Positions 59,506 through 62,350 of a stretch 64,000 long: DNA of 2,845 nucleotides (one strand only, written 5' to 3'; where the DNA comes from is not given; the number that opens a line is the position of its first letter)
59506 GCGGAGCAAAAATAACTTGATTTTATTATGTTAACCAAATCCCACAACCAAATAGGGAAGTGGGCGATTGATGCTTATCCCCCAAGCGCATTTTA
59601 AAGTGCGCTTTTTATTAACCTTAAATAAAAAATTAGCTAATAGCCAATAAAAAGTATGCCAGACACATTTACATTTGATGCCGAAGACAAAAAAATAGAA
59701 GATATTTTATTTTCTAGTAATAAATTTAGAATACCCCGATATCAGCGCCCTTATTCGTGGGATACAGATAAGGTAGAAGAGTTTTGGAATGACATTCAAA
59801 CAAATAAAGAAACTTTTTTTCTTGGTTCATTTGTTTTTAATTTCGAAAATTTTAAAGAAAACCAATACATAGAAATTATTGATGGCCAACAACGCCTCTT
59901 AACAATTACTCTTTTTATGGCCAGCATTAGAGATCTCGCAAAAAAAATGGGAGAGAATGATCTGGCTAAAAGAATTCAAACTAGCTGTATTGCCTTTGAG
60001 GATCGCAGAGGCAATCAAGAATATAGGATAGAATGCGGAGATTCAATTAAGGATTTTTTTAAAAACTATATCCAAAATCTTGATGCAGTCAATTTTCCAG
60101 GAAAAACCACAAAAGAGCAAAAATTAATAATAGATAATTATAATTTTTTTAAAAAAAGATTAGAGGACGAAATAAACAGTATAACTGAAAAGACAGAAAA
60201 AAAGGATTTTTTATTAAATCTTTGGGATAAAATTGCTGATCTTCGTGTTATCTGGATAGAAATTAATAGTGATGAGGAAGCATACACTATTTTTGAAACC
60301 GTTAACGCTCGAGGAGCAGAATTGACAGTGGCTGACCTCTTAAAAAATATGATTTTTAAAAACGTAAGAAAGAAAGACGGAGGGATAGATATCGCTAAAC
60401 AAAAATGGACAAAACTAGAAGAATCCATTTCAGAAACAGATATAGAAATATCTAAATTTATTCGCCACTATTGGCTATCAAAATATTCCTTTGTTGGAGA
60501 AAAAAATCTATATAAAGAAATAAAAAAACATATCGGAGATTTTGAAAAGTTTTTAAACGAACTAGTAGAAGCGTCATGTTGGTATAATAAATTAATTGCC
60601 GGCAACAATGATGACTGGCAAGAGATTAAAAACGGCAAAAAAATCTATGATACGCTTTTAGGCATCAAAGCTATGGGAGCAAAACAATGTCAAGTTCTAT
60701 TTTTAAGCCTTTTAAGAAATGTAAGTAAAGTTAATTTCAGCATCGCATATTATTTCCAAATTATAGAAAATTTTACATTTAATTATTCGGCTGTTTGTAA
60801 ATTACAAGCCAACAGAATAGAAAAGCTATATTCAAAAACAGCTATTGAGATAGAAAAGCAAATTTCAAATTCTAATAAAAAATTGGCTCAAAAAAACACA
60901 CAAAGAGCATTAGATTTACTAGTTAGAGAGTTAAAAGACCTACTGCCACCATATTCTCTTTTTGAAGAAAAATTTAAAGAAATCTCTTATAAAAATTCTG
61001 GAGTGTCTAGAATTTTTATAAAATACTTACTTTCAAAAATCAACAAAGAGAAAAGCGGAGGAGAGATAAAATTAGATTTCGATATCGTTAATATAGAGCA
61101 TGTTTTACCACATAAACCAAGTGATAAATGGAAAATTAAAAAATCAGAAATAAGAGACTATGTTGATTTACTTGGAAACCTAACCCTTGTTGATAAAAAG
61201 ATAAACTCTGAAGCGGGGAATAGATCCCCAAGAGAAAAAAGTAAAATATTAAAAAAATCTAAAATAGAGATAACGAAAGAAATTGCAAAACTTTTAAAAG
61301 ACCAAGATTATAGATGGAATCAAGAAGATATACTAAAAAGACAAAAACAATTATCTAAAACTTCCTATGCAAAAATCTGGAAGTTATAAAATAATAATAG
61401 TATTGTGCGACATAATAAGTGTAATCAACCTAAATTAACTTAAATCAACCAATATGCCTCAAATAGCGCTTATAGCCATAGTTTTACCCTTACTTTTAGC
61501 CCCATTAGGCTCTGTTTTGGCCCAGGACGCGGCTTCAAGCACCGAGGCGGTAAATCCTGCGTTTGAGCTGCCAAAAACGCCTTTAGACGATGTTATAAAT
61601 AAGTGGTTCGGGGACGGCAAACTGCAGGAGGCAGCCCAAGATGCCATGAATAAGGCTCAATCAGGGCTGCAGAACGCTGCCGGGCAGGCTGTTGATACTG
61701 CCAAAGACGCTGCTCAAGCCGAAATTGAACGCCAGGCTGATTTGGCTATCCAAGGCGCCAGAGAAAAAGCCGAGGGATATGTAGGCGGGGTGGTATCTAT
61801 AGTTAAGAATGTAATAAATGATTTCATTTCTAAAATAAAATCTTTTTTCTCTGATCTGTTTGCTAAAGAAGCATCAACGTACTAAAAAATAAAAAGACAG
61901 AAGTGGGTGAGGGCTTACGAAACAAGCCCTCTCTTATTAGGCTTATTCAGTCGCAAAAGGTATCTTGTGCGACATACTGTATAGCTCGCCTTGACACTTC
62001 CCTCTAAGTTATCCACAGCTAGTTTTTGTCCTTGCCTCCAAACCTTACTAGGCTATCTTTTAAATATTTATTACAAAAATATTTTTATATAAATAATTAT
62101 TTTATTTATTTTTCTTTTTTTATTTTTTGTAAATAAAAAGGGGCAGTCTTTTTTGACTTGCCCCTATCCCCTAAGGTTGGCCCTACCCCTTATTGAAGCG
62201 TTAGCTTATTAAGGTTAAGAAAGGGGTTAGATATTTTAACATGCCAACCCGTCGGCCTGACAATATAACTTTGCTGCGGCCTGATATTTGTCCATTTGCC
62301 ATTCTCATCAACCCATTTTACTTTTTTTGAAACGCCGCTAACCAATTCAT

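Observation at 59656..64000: AT-rich defense island: GmrSD-type type IV restriction enzyme followed by an opposite-strand block of three unknown small genes and a divergent PD-(D/E)XK nuclease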

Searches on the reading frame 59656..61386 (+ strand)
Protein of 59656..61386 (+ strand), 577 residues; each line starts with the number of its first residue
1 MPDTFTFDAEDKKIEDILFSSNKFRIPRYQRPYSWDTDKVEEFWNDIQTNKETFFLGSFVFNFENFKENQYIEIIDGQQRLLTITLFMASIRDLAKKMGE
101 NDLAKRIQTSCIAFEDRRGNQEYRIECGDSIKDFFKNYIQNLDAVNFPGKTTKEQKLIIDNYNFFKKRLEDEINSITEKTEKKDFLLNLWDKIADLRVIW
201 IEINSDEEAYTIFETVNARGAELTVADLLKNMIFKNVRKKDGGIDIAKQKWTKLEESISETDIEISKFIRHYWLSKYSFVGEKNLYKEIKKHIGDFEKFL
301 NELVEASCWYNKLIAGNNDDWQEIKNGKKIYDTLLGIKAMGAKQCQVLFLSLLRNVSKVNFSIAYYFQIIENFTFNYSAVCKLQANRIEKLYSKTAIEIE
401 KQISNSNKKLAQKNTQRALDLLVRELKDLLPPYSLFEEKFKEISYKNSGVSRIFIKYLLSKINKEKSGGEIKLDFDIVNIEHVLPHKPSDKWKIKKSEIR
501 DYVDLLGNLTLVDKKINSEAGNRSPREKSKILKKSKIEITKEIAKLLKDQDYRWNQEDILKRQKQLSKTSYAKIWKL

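Call 7: search_protein_families(library=pfam, proteins=[window:59656-61386:+], max_evalue=1)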
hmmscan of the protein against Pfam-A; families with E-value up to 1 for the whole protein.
window:59656-61386:+ (577 aa): 2 families
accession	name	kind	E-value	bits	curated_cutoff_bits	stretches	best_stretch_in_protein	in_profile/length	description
PF03235.19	GmrSD_N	-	8e-38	131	33.2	1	15-234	2-199/199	GmrSD restriction endonuclease, N-terminal domain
PF07510.16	GmrSD_C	-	2.3e-23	83.1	23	1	436-568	7-137/138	GmrSD restriction endonucleases, C-terminal domain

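Call 8: search_protein_families(library=padloc, proteins=[window:59656-61386:+], max_evalue=1)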
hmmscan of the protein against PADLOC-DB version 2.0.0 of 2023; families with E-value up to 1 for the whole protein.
window:59656-61386:+ (577 aa): 30 families (the best 25 are shown)
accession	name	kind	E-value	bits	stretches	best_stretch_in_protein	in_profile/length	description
PDLC04157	HEC-06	-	2.6e-112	374.3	1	14-576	14-556/558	-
PDLC04154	HEC-06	-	3.9e-103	344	1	1-577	1-566/569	-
PDLC04155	HEC-06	-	1.2e-101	338.9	1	10-576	8-559/562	-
PDLC02687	Orf5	-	4.3e-85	284.5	1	8-557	2-541/543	Orf5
PDLC02700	Orf5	-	6.6e-85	283.9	1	17-575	6-555/555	Orf5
PDLC02693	Orf5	-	8.6e-65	217.7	1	17-575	2-542/543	Orf5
PDLC02699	Orf5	-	9.7e-59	197.5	1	24-540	1-516/530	Orf5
PDLC02695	Orf5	-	4e-58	195.2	1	7-570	3-597/601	Orf5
PDLC02691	Orf5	-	4.3e-51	172.2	1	8-575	4-579/579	Orf5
PDLC04156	HEC-06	-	2e-49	166.6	1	12-555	9-549/562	-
PDLC02701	Orf5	-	4.2e-36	122.6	1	13-568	9-588/596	Orf5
PDLC02692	Orf5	-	3.7e-32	109.8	1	22-576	6-557/558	Orf5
PDLC02686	Orf5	-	1.3e-31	107.7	1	8-575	4-566/566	Orf5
PDLC02698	Orf5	-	2.2e-31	107.3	1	10-568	6-565/573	Orf5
PDLC02690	Orf5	-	2.6e-25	87.3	1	16-576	2-530/531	Orf5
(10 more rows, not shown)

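Call 10: search_protein_families(library=phrogs, proteins=[window:59656-61386:+], max_evalue=1)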
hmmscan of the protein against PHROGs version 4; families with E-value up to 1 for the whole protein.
window:59656-61386:+ (577 aa): 2 families
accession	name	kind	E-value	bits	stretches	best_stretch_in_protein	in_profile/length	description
phrog_21165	-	unknown function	5.9e-92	310.5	1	6-574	4-566/567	-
phrog_1583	-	unknown function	2e-09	37.7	1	11-190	23-199/417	-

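Call 47: search_protein_families(library=ncbifam, proteins=[window:59656-61386:+], max_evalue=0.1)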
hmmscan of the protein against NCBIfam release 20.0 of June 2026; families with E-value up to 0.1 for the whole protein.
window:59656-61386:+ (577 aa): 0 families

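Call 58: search_dna_similar(query=window:59656-61386:+, collection=phages, mode=protein, max_rows=8)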
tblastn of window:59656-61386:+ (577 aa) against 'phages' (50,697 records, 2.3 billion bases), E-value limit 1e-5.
Records with a match: 17; places in all: 19; records where one place covers at least 80% of the query: 4.
Best place of each record, by identity: <60% 17.
By first word of the organism name: Streptococcus 6; Listeria 4; Bacteriophage 3; Anaeroplasmataceae 1; Anaerosphaera 1; Salmonella 1; Enterococcus 1.
By host as written in the record: Listeria monocytogenes 4; - 3; Anaeroplasmataceae 1; Anaerosphaera 1; Streptococcus suis FJSM5 1; Streptococcus suis FJSM7 1; Streptococcus suis FJZZ32 1; Streptococcus suis FJZZ39 1; and 4 more.
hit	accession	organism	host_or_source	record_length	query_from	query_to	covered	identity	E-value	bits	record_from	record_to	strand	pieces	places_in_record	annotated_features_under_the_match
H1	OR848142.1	Listeria phage LM 4-14-1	Listeria monocytogenes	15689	22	523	87%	31.7%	3e-45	178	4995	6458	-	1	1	record has no annotation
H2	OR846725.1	Listeria phage LM 4-11-1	Listeria monocytogenes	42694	22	523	87%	31.7%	3e-45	178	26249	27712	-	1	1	record has no annotation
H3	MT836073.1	Bacteriophage sp.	human fecal samples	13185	24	517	86%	27.8%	3e-21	104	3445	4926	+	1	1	record has no annotation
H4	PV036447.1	Anaeroplasmataceae phage NatCom_34063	Anaeroplasmataceae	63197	18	524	88%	24.9%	1e-8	64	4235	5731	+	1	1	hypothetical protein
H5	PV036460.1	Anaerosphaera phage IMGVR 8818211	Anaerosphaera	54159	9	292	49%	27.8%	9e-13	77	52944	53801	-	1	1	hypothetical protein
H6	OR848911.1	Listeria phage LM 4-14-1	Listeria monocytogenes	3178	3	251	43%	30.3%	2e-11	73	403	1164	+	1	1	record has no annotation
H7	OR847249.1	Listeria phage LM 4-11-1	Listeria monocytogenes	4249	3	251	43%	30.0%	1e-10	71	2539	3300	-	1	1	record has no annotation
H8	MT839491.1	Bacteriophage sp.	human fecal samples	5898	11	254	42%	28.9%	4e-9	66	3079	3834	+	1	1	record has no annotation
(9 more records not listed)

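Call 62: list_cluster_members(proteins=[window:59656-61386:+, window:61454-61882:+, window:62613-62999:-, window:59378-59518:+, window:58907-59242:+])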
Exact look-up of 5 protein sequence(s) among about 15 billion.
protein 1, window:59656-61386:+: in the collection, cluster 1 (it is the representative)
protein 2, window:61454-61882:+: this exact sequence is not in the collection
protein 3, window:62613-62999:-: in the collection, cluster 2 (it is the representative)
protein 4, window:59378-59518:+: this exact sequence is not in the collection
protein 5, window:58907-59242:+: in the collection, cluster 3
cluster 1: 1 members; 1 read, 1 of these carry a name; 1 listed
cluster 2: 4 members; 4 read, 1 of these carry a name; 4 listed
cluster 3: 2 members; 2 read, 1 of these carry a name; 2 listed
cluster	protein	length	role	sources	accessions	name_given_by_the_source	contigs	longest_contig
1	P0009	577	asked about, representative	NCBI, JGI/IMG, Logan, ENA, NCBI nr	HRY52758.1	MAG TPA: DUF262 domain-containing HNH endonuclease family protein [Candidatus ... | DUF262 domain-containing HNH endonuclease family protein [Candidatus Portnoybacteria ...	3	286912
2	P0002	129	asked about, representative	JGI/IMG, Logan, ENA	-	-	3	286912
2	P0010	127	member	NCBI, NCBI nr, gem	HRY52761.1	MAG TPA: hypothetical protein P5089_02825 [Candidatus Portnoybacteria bacterium] | hypothetical protein [Candidatus Portnoybacteria bacterium]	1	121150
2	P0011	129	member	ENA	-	-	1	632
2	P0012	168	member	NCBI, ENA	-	-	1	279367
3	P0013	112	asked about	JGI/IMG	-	-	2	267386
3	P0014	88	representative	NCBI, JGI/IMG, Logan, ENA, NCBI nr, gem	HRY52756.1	MAG TPA: hypothetical protein P5089_02800 [Candidatus Portnoybacteria bacterium] | hypothetical protein [Candidatus Portnoybacteria bacterium]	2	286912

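Call 63: search_dna_similar(query=window:59656-61386:+, collection=plasmids, mode=protein, max_rows=8)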
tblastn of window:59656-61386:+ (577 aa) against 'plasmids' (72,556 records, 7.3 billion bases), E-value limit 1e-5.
Records with a match: 1158; places in all: 1171; records where one place covers at least 80% of the query: 144.
Best place of each record, by identity: <60% 1158.
By first word of the organism name: Klebsiella 919; Enterobacter 24; Escherichia 19; Enterococcus 13; Rhizobium 11; Acinetobacter 10; Lactiplantibacillus 9; Synechocystis 9; Rhodococcus 6; Raoultella 6; and 84 more.
By predicted mobility (MOB-suite, as given by PLSDB): conjugative 845; non-mobilizable 214; mobilizable 99.
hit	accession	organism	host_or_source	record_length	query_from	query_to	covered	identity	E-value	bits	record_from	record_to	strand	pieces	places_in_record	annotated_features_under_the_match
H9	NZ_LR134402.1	Listeria monocytogenes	Homo sapiens,Vein blood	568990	22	577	96%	30.7%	7e-42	169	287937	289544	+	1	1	DUF262 domain-containing protein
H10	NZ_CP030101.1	Listeria monocytogenes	Environment,water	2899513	22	577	96%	30.2%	9e-40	163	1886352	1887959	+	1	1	none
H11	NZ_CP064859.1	Vibrio europaeus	shellfish hatchery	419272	8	519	89%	32.5%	1e-58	219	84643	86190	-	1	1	DUF262 domain-containing protein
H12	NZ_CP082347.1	Pantoea dispersa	water,drinking water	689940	8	517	88%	31.5%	4e-52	200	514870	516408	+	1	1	DUF262 domain-containing protein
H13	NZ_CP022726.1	Erwinia persicina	Allium cepa L.,single cell,rotten onion ...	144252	8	517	88%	30.5%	3e-50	194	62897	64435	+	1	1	DUF262 domain-containing protein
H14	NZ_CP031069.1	Bacillus sp. JAS24-2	cell culture,soil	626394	7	577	99%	27.1%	6e-41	166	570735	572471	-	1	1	DUF262 domain-containing protein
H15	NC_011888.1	Methylobacterium nodulans ORS 2060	-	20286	14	576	98%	27.5%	4e-39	160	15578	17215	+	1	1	DUF262 domain-containing protein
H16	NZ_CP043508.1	Acetobacter vaccinii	cell culture,blue berry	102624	26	577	96%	27.1%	5e-38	157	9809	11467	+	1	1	DUF262 domain-containing protein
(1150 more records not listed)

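Call 65: search_solved_structures(query=window:59656-61386:+, max_evalue=0.01)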
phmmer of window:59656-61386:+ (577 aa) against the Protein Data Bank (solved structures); distinct sequences matched with E-value up to 0.01: 3.
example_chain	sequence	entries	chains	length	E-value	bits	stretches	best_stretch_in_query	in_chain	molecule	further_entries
9jfl_B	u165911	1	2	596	6.3e-13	51.9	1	16-537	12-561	DUF262 domain-containing protein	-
6jiv_D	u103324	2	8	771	3.2e-05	26.5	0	477-550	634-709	SspE protein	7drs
7drr_D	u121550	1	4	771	0.00014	24.4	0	477-550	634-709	SspE protein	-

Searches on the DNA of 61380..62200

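Call 84: search_rna_families(source=window, start=61380, end=62200, threshold=evalue, max_evalue=1)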
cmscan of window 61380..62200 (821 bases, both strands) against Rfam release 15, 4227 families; matches with E-value up to 1: 0.
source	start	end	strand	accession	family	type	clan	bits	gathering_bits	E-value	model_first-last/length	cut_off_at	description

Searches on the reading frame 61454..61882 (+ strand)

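Call 7: search_protein_families(library=pfam, proteins=[window:61454-61882:+], max_evalue=1)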
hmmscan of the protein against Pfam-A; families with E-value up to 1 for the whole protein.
window:61454-61882:+ (143 aa): 2 families
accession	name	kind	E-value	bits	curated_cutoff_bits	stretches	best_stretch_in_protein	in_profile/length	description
PF23706.1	Rv1893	-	0.064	13.5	27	1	78-121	7-50/72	Rv1893-like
PF00430.23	ATP-synt_B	-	0.21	12.1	28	1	58-106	71-119/132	ATP synthase B/B' CF(0)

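Call 8: search_protein_families(library=padloc, proteins=[window:61454-61882:+], max_evalue=1)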
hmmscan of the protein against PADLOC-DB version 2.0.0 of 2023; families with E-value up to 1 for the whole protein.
window:61454-61882:+ (143 aa): 0 families

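Call 10: search_protein_families(library=phrogs, proteins=[window:61454-61882:+], max_evalue=1)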
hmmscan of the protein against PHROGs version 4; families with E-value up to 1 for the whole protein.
window:61454-61882:+ (143 aa): 7 families
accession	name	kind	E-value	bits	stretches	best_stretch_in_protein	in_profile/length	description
phrog_58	-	tail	0.00064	19.1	1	110-133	937-960/1544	tail length tape measure protein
phrog_991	-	tail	0.0024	16.4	1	41-136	689-804/1966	tail length tape measure protein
phrog_1535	-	tail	0.0034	16.6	1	59-133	956-1034/1152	tail length tape measure protein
phrog_17020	-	unknown function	0.01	16.1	0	109-134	192-217/353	-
phrog_6438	-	unknown function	0.044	13.6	1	57-137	194-273/426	-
phrog_28958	-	unknown function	0.073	13.6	1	61-137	31-94/295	-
phrog_37332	-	head and packaging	0.078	12.7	1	57-93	273-309/485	virion structural protein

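Call 47: search_protein_families(library=ncbifam, proteins=[window:61454-61882:+], max_evalue=0.1)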
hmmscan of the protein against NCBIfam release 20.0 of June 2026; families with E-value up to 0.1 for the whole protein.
window:61454-61882:+ (143 aa): 0 families
